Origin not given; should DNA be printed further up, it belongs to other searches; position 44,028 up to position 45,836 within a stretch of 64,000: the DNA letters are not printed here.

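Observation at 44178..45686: Single-ORF fusion of T6SS sheath subunits TssB and TssC, lacking the TssC C-terminal region and orphaned from any T6SS locus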

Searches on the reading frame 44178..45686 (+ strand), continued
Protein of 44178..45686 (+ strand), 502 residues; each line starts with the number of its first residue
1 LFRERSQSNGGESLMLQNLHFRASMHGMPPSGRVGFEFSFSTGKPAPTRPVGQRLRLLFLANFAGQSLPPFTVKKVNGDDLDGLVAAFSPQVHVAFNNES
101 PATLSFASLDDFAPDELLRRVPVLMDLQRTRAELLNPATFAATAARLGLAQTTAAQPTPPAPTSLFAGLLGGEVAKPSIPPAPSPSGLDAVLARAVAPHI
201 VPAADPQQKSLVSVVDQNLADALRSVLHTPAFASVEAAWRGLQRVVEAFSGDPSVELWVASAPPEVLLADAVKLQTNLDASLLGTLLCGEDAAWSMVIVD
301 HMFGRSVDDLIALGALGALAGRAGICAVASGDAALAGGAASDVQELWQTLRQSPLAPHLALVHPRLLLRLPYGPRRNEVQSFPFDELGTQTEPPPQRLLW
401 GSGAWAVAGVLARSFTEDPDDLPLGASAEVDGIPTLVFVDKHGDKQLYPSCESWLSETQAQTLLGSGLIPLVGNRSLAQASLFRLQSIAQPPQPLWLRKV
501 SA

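Call 14: find_encoding_contigs(protein=P0020, flank=10000, max_places=2)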
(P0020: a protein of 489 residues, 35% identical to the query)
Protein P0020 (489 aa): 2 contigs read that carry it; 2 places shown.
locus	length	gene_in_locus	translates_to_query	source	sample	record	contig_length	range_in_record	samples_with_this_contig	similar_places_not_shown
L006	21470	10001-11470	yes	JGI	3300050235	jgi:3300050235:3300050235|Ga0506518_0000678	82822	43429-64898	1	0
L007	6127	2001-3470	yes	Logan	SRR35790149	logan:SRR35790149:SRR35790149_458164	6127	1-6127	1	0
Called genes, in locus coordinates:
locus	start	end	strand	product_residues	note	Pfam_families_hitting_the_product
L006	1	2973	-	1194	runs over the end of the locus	PF14331:IcmF-related_N, PF06761:IcmF-related, PF21070:IcmF_helical (weak), PF06744:IcmF_C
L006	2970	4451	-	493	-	PF09850:DotU, PF00691:OmpA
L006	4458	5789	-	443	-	PF05936:T6SS_VasE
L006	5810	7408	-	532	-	PF00498:FHA, PF20232:T6SS_FHA_C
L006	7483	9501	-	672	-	PF05954:Phage_GPD, PF04717:Phage_base_V, PF22178:Gp5_trimer_C, PF06715:Gp5_C (faint), PF22178:Gp5_trimer_C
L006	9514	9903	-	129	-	PF14107:DUF4280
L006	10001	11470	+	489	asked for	PF05591:T6SS_VipA (weak), PF05943:VipB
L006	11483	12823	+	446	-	PF13424:TPR_12, PF13432:TPR_16, PF00515:TPR_1, PF07719:TPR_2, PF13414:TPR_11, PF13432:TPR_16, PF13414:TPR_11, PF14559:TPR_19, +29 more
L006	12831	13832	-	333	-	-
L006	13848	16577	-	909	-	PF02861:Clp_N (weak), PF13191:AAA_16, PF23569:NBD_SMAX1, PF00004:AAA, PF17871:AAA_lid_9, PF07724:AAA_2, PF07728:AAA_5, PF10431:ClpB_D2-small, +6 more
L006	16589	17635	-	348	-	PF06996:T6SS_TssG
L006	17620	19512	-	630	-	PF05947:T6SS_TssF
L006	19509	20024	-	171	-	PF04965:GPW_gp25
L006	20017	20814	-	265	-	PF14559:TPR_19 (weak), PF07024:ImpE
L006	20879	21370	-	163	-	PF05638:T6SS_HCP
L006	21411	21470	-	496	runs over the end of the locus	PF05943:VipB, PF18945:VipB_2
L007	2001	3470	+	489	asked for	PF05591:T6SS_VipA (weak), PF05943:VipB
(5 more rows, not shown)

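Call 20: find_related_loci(query=A1, collection=genome_contigs, flank=10000)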
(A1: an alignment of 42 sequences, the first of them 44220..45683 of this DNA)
Query A1 (488 aa) in genome_contigs; peptide patterns used: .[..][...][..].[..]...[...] (x = any residue, [..] = any of these).
599 stretches matched a pattern (row limit reached: there are more); 579 encode a relative of the query (tblastn E <= 1e-3); the best 80 are kept; 80 distinct loci.
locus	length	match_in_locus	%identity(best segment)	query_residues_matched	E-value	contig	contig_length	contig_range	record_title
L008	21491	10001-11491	32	18-477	1e-74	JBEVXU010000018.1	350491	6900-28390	MAG: Sedimenticola sp. isolate 1_2 TCF2 c_000000000004, whole genome shotgun sequence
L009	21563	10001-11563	34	3-481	2e-67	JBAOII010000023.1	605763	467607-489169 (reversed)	MAG: Candidatus Competibacter sp. isolate AS_Ams2_Bin39 np2-np3_contig_38873, whole genome shotgun sequence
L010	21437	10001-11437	34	23-487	3e-67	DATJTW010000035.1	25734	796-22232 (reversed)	MAG TPA_asm: Steroidobacteraceae bacterium isolate SMAG_U15030 k141_2881474, whole genome shotgun sequence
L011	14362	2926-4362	35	14-481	4e-66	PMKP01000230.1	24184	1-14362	MAG: Myxococcales bacterium isolate fen_1123 73.20120600_E1D.81_contig_27813, whole genome shotgun sequence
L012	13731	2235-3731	33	18-481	2e-65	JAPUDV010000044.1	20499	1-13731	MAG: Candidatus Competibacteraceae bacterium isolate labscale reactor_MAG8 NODE_1885_length_20499_cov_15.202455, whole g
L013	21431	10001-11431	34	14-477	1e-63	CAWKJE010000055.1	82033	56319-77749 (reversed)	MAG: uncultured delta proteobacterium isolate MFD04752.bin.1.7 genome assembly, contig: contig_55833, whole genome shotg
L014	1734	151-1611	29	19-476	3e-66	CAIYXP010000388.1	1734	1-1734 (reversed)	MAG: uncultured Methylococcaceae bacterium isolate Loclat_bin-06492 genome assembly, contig: bin-06492:388/542, whole ge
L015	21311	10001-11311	34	19-481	4e-63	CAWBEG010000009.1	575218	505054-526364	MAG: Vicinamibacterales bacterium isolate MFD04850.bin.2.140 genome assembly, contig: contig_22773, whole genome shotgun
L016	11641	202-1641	33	12-477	1e-62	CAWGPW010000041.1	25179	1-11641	MAG: uncultured delta proteobacterium isolate MFD05502.bin.2.3 genome assembly, contig: contig_66169, whole genome shotg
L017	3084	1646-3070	34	18-461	3e-62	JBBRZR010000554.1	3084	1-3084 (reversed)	MAG: Burkholderiales bacterium isolate metawrap_la5_61 metawrap_la5_61_K_632181_L_3084_cov_52.0000, whole genome shotgun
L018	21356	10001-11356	33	9-481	1e-61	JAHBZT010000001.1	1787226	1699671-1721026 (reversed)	MAG: Rubrivivax sp. isolate ACE_PRO12 PRO12_1, whole genome shotgun sequence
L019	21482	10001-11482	29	31-481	1e-61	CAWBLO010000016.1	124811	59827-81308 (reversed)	MAG: uncultured Gammaproteobacteria bacterium isolate MFD02979.bin.2.136 genome assembly, contig: contig_29458, whole ge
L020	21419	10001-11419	32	20-481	3e-61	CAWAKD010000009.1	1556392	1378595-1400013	MAG: uncultured delta proteobacterium isolate MFD02416.bin.1.176 genome assembly, contig: contig_57377, whole genome sho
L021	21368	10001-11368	34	8-477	3e-61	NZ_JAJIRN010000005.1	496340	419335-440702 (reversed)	Roseateles oligotrophus strain CHU3 42519-assmbly_contig_5, whole genome shotgun sequence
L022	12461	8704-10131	36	9-481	6e-61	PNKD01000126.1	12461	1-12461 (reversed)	MAG: Leptothrix sp. (in: b-proteobacteria) isolate PR.3.46 PR_1001701_12461, whole genome shotgun sequence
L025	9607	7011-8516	34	12-477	9e-60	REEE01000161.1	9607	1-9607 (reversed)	MAG: Candidatus Competibacteraceae bacterium isolate PLM2.Bin17 NODE_9564_length_9607_cov_32.3702, whole genome shotgun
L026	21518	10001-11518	31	18-481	2e-59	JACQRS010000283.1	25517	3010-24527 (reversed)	MAG: Candidatus Rokuibacteriota bacterium isolate NC_groundwater_1365_Ag_S-0.2um_67_47 S_p2_S4_coassembly_k141_2855104,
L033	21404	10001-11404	33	19-481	4e-57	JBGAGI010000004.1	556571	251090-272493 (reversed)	MAG: Rubrivivax sp. isolate MAG_MBR_H125.27 MBRH125-27_opera_contig_92, whole genome shotgun sequence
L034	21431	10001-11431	33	15-481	5e-57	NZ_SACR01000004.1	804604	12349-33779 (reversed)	Rubrivivax rivuli strain KYPY4 NODE_4_length_804604_cov_66, whole genome shotgun sequence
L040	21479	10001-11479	32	17-487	7e-56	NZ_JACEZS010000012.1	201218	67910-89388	Rugamonas fusca strain FT3S NODE_12_length_201218_cov_31.639342_12, whole genome shotgun sequence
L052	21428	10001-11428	33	18-481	7e-53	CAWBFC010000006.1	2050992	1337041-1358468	MAG: uncultured beta proteobacterium isolate MFD02832.bin.1.72 genome assembly, contig: contig_6198, whole genome shotgu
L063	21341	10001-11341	32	24-481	2e-51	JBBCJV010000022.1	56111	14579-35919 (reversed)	MAG: Burkholderiaceae bacterium isolate MAG_CPA_46 P10A_000000110472, whole genome shotgun sequence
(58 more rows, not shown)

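Call 31: find_encoding_contigs(protein=P0003, flank=10000, max_places=2)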
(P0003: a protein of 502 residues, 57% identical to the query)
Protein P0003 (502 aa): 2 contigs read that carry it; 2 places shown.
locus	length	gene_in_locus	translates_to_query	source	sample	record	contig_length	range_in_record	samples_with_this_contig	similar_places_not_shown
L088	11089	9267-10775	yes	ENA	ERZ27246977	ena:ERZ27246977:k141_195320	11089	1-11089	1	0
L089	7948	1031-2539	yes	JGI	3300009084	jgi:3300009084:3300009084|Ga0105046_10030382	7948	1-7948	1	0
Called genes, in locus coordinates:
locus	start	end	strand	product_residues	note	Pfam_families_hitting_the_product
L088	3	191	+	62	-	?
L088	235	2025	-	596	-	PF00664:ABC_membrane, PF00005:ABC_tran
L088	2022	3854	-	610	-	PF00664:ABC_membrane, PF00005:ABC_tran, PF02463:SMC_N (faint), PF13304:AAA_21 (faint)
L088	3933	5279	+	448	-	PF04015:DUF362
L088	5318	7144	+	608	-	PF03193:RsgA_GTPase (faint), PF13555:AAA_29 (faint), PF00004:AAA (faint), PF00005:ABC_tran, PF02463:SMC_N (faint), PF13304:AAA_21 (weak), PF00005:ABC_tran, PF16326:ABC_tran_CTD, +3 more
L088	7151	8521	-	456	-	PF01120:Alpha_L_fucos, PF14871:GHL6 (weak)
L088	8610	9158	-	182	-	-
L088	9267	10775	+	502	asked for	PF05591:T6SS_VipA, PF05943:VipB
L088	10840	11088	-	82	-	?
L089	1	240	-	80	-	?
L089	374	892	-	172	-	-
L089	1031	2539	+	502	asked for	PF05591:T6SS_VipA, PF05943:VipB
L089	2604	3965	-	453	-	PF04326:SLFN_AlbA_2, PF13749:HATPase_c_4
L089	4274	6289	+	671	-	PF00069:Pkinase, PF07714:PK_Tyr_Ser-Thr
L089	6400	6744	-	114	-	-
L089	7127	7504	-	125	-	-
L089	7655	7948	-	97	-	?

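Call 32: find_encoding_contigs(protein=P0002, flank=10000, max_places=2)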
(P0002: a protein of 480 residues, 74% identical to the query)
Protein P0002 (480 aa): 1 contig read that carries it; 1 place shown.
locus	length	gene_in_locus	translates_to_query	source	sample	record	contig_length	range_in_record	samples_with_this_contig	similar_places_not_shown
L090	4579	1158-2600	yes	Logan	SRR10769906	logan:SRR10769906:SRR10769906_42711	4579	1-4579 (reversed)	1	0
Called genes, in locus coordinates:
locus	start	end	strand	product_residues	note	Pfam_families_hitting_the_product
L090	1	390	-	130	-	?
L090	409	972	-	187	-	-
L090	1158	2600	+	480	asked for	PF05591:T6SS_VipA (weak), PF05943:VipB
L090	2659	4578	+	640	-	?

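Call 33: predict_structure(alignment_id=A1)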
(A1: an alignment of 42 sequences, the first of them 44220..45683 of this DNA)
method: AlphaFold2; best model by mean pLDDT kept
length: 488 residues; sequences in the alignment: 42
mean_pLDDT: 86.4   pTM: 0.83
mean pLDDT of the five models: 86.4, 84.8, 84.8, 84.3, 83.7
residues with pLDDT >= 90: 352; 70-90: 49; 50-70: 45; < 50: 42
segments of 3 or more residues with pLDDT < 50: 1-16, 18-31, 141-145, 147-150, 157-159
pLDDT, mean of each block of 10 residues (from residue 1): 39 42 42 65 97 84 94 96 91 97 96 97 94 72 47 52 64 70 67 94 96 96 97 90 95 94 93 92 98 97 97 97 96 98 98 95 90 93 95 96 85 88 94 93 96 96 91 95 90
secondary structure, 60 per line:
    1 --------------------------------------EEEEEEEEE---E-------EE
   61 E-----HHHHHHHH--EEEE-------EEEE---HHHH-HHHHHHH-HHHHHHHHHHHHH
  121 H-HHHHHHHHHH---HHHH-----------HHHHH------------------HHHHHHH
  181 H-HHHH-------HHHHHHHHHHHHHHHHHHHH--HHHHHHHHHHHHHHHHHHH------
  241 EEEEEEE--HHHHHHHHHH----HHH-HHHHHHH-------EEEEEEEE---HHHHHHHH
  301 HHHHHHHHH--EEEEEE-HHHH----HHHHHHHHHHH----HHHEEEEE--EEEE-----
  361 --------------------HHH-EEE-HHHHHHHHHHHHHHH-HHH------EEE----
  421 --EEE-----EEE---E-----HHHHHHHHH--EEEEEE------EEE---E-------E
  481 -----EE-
elements in order: E39-47 E59-61 H67-74 E77-80 E88-91 H95-98 H100-106 H108-121 H123-132 H136-139 H151-155 H174-181 H183-186 H194-213 H216-234 E241-247 H250-259 H268-274 E282-289 H293-309 E312-317 H319-322 H327-337 E345-349 E352-355 E385-387 H389-403 E414-416 E423-425 E431-433 H443-451 E454-459 E466-468

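Call 36: fold_search(model_id=the predicted structure, library=pdb)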
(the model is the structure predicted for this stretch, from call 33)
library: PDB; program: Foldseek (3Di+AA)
matches with E <= 10: 457; with E <= 0.001: 9
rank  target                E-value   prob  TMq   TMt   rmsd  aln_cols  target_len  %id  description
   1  5n8n_B                4.9e-16  1.00  0.53  0.55   4.9       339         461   22  Contracted sheath of a Pseudomonas aeruginosa type six secretion system consisting of TssB1 and TssC1 (released 2018-01-10)
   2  3j9g_2                5.2e-15  1.00  0.50  0.56   3.8       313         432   25  Atomic model of the VipA/VipB, the type six secretion system contractile sheath of Vibrio cholerae from cryo-EM (released 2015-03-11)
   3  5myu_MODEL_1_A        8.0e-15  1.00  0.49  0.56   3.8       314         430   26  VipA-N2/VipB contracted sheath of type VI secretion system (released 2017-08-02)
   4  5urx_1B               9.5e-15  1.00  0.50  0.56   3.8       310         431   22  Structure of the contracted type VI secretion system sheath in Myxococcus xanthus (released 2017-05-10)
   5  5urw_1B               7.7e-14  1.00  0.50  0.58   3.8       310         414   22  Structure of the extended type VI secretion system sheath in Myxococcus xanthus (released 2017-05-10)
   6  5mxn_MODEL_1_A        4.7e-13  1.00  0.49  0.50   7.5       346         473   25  Atomic model of the VipA/VipB/Hcp, the type six secretion system non-contractile sheath-tube of Vibrio cholera (released 2017-08-02)
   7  5ojq_A                4.7e-13  1.00  0.49  0.50   7.5       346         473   25  The modeled structure of of wild type extended type VI secretion system sheath/tube complex in vibrio cholerae based o (released 2017-08-09)
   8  3j9o_B                2.2e-10  1.00  0.49  0.56   3.2       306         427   18  CryoEM structure of a type VI secretion system (released 2015-03-18)
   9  9n4v_A                6.0e-09  1.00  0.39  0.51   4.1       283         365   19  Azotobacter vinelandii extended type VI secretion system sheath tube complex (released 2025-07-16)
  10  8q1i_I                4.8e-03  1.00  0.25  0.32   7.5       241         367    7  Neck-tail junction of phage 812 after tail contraction (C6) (released 2024-08-14)
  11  6j0n_V                6.0e-03  1.00  0.30  0.36   6.9       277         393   14  Cryo-EM Structure of an Extracellular Contractile Injection System, baseplate in extended state, refined in C6 symmetr (released 2019-04-10)
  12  8q1i_B                1.4e-02  0.99  0.24  0.32   7.5       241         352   10  Neck-tail junction of phage 812 after tail contraction (C6) (released 2024-08-14)
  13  8q1i_O                2.1e-02  0.94  0.21  0.19   8.9       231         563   11  Neck-tail junction of phage 812 after tail contraction (C6) (released 2024-08-14)
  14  8bky_A                2.5e-02  0.96  0.27  0.34   7.9       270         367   17  Cryo-EM structure of a contractile injection system in Streptomyces coelicolor, the contracted sheath shell. (released 2023-03-15)
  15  5ojq_G                3.5e-02  0.92  0.15  0.40  14.8       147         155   21  The modeled structure of of wild type extended type VI secretion system sheath/tube complex in vibrio cholerae based o (released 2017-08-09)
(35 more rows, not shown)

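Call 43: search_dna_similar(query=window:44220-45683:+, collection=plasmids, mode=protein, max_rows=30, max_evalue=0.00001)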
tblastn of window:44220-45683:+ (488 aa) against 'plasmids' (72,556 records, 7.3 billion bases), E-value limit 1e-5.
Records with a match: 22; places in all: 22; records where one place covers at least 80% of the query: 0.
Best place of each record, by identity: <60% 22.
By first word of the organism name: Leisingera 17; Parasedimentitalea 2; Phaeobacter 1; Ruegeria 1; Eleftheria 1.
By predicted mobility (MOB-suite, as given by PLSDB): non-mobilizable 21; mobilizable 1.
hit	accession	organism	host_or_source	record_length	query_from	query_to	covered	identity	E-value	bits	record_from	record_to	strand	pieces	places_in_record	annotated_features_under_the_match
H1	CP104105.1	Phaeobacter sp. G2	cell culture,Emiliania huxleyi RCC1216 ...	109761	23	276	52%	26.7%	4e-11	73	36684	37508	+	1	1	type VI secretion system contractile sheath large subunit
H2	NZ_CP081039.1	Leisingera sp. M527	-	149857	25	276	52%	26.6%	3e-11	74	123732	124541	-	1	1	type VI secretion system contractile sheath large subunit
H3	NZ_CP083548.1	Leisingera sp. M658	-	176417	23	276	52%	26.1%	1e-10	72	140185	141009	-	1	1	type VI secretion system contractile sheath large subunit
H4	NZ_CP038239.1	Leisingera sp. NJS201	cell culture,Marine Biofilm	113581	23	270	51%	25.5%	3e-10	71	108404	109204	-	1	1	type VI secretion system contractile sheath large subunit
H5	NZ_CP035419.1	Leisingera sp. NJS204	cell culture,Marine Biofilm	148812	23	270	51%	25.5%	4e-10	70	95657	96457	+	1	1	type VI secretion system contractile sheath large subunit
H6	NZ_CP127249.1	Parasedimentitalea psychrophila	single cell, bacteria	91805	23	276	52%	24.7%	8e-10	69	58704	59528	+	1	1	type VI secretion system contractile sheath large subunit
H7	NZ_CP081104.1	Ruegeria conchae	-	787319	12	256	50%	24.9%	6e-8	63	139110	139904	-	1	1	type VI secretion system contractile sheath large subunit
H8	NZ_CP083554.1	Leisingera sp. S132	-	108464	23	245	46%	25.2%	6e-11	73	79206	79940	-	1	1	type VI secretion system contractile sheath large subunit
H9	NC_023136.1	Leisingera methylohalidivorans DSM 14336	Seawater collected from a tide pool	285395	23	245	46%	25.2%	8e-9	66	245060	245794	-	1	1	type VI secretion system contractile sheath large subunit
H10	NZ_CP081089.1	Leisingera caerulea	-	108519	23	245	46%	24.8%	5e-10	70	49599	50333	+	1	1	type VI secretion system contractile sheath large subunit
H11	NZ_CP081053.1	Leisingera aquaemixtae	-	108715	23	243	45%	25.0%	1e-9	69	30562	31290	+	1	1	type VI secretion system contractile sheath large subunit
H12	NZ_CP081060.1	Leisingera aquaemixtae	-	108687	23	243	45%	25.0%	3e-9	67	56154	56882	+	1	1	type VI secretion system contractile sheath large subunit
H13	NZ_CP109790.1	Leisingera thetidis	-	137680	23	245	46%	24.4%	1e-8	66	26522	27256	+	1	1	type VI secretion system contractile sheath large subunit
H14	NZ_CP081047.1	Leisingera aquaemixtae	-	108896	23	243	45%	24.6%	3e-9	67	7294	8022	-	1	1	type VI secretion system contractile sheath large subunit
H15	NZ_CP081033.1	Leisingera aquaemixtae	-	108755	23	243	45%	24.6%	9e-9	66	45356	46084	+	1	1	type VI secretion system contractile sheath large subunit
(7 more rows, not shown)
